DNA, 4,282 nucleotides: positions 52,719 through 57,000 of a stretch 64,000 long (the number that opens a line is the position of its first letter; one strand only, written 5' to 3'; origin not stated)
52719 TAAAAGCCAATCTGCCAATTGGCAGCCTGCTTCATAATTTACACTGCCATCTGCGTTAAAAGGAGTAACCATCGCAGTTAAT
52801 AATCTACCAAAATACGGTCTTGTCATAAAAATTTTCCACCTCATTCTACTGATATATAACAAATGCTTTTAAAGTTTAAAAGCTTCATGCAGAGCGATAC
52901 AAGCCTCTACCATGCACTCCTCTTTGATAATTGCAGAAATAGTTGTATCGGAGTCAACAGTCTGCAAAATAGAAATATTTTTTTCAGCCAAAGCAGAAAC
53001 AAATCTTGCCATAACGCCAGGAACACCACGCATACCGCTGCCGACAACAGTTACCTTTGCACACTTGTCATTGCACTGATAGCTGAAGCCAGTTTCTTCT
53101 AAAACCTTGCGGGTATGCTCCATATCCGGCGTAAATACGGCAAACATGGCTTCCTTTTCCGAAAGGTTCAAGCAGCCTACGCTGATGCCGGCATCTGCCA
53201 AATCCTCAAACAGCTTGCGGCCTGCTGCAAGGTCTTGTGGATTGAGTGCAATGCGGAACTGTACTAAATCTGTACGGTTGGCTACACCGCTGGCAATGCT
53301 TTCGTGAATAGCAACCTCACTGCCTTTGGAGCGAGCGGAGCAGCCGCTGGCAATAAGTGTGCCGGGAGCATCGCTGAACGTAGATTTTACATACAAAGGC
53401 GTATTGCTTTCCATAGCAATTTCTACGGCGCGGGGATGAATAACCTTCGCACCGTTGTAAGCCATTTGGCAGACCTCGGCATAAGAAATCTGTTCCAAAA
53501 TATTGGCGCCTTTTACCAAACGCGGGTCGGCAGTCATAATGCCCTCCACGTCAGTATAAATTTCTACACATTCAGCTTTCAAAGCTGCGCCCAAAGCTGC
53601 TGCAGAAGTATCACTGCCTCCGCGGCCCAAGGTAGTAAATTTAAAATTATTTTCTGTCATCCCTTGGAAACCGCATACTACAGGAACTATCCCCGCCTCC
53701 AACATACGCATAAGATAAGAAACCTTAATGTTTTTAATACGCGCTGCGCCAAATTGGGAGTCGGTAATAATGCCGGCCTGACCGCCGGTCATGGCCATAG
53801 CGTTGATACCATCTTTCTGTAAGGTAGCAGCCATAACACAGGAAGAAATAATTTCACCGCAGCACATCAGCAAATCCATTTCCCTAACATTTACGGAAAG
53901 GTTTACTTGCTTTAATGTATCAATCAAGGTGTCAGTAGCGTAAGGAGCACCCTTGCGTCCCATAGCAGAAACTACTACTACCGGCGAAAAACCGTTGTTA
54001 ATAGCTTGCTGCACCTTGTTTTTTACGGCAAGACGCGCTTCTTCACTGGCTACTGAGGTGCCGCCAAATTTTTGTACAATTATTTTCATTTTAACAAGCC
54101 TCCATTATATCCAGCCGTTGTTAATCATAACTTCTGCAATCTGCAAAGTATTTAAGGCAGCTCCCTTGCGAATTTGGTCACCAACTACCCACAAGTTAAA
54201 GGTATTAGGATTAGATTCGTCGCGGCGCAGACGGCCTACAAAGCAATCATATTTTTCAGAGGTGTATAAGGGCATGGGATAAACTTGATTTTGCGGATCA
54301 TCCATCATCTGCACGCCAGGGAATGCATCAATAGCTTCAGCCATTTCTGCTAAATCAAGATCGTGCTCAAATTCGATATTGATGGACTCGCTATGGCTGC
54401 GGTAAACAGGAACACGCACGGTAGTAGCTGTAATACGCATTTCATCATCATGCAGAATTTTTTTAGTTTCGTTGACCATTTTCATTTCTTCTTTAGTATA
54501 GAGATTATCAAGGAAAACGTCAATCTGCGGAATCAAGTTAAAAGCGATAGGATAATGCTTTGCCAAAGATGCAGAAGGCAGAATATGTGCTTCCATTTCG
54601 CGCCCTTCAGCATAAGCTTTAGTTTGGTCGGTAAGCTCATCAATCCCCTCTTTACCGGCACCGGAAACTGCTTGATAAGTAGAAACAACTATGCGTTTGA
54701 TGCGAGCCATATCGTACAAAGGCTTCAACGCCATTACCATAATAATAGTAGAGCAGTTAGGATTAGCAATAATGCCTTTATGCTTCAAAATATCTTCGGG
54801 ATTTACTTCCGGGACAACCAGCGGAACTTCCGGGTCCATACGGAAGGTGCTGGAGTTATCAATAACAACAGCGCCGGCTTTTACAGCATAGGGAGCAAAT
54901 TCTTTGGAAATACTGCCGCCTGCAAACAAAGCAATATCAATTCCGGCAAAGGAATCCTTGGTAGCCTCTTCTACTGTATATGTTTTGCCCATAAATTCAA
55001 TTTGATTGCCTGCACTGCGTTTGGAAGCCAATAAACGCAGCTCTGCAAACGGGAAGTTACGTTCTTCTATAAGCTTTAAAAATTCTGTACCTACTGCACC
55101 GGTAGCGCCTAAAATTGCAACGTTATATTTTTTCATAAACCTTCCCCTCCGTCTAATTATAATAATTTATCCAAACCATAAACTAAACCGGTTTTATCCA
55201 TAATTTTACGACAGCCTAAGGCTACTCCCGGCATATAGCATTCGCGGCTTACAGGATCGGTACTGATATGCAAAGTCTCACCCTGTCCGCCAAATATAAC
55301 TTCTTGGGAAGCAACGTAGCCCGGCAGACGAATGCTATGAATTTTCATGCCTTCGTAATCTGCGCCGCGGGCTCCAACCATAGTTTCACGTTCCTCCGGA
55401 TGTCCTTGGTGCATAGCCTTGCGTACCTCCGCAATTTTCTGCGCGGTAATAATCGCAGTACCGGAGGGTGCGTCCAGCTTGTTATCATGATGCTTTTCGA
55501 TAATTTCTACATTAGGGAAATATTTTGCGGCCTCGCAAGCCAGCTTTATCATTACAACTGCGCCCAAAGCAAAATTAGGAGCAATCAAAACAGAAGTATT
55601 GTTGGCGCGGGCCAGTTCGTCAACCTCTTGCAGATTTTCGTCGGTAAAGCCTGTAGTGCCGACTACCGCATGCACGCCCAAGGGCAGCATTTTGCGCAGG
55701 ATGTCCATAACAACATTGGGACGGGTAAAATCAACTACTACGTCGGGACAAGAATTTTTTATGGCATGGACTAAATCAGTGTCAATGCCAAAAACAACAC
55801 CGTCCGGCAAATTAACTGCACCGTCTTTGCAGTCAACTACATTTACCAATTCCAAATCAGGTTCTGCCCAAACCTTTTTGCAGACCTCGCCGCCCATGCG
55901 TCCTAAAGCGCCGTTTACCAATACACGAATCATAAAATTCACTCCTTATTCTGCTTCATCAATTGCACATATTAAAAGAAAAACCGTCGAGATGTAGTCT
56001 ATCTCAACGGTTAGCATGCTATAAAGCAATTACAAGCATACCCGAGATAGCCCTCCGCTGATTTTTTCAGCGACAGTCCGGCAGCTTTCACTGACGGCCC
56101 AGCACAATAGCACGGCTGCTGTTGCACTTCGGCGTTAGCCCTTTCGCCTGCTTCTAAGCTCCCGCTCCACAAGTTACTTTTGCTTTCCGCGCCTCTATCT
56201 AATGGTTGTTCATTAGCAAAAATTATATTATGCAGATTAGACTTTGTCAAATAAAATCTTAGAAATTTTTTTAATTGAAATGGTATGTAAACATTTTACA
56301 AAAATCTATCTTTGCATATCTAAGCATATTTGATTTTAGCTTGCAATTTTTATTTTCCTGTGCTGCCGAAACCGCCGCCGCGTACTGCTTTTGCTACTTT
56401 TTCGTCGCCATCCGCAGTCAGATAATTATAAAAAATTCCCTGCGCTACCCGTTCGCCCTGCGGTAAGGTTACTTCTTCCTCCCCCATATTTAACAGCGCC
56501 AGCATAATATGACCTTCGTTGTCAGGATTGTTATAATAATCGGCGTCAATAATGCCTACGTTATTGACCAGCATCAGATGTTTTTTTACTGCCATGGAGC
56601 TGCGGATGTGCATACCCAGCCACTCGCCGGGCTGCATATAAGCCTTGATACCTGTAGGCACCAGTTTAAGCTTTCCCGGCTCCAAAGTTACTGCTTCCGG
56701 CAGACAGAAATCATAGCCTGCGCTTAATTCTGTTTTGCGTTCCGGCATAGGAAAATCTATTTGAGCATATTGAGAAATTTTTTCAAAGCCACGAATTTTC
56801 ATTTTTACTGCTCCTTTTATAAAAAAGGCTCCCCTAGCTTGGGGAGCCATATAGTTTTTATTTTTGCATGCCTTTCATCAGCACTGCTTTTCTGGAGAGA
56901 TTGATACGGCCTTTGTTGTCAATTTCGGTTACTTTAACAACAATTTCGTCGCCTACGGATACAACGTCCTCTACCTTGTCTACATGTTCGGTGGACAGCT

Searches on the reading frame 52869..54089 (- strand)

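Call 73: search_protein_families(library=pfam, proteins=[window:52869-54089:-], max_evalue=0.00001)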
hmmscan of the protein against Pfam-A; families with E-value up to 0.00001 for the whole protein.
window:52869-54089:- (406 aa): 3 families
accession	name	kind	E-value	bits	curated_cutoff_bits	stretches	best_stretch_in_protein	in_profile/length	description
PF00696.33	AA_kinase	-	3.9e-50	171.2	24.9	1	2-236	1-234/234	Amino acid kinase family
PF22468.2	ACT_9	-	5.4e-21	74.6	27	1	346-404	1-61/61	ACT domain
PF13840.12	ACT_7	-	2.2e-20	72.7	27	1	339-402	2-65/65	ACT domain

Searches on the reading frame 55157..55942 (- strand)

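Call 73: search_protein_families(library=pfam, proteins=[window:55157-55942:-], max_evalue=0.00001)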
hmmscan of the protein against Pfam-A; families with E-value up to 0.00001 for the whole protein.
window:55157-55942:- (261 aa): 2 families
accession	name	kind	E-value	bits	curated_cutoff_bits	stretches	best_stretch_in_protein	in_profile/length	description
PF05173.19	DapB_C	-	3.4e-32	111.5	27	1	127-261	1-121/121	Dihydrodipicolinate reductase, C-terminus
PF01113.26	DapB_N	-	1.5e-26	93.3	25.6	1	5-124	1-124/124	Dihydrodipicolinate reductase, N-terminus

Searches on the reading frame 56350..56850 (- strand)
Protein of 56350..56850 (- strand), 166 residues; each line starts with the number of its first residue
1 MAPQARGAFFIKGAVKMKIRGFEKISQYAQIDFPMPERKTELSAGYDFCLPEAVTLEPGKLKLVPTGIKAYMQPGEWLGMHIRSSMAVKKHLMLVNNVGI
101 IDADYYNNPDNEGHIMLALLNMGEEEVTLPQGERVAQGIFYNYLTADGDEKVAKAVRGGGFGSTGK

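Call 73: search_protein_families(library=pfam, proteins=[window:56350-56850:-], max_evalue=0.00001)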
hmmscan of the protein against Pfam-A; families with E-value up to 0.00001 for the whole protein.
window:56350-56850:- (166 aa): 1 family
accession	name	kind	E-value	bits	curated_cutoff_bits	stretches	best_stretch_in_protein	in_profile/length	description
PF00692.24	dUTPase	-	7.5e-19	68.2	22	1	33-165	3-129/129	dUTPase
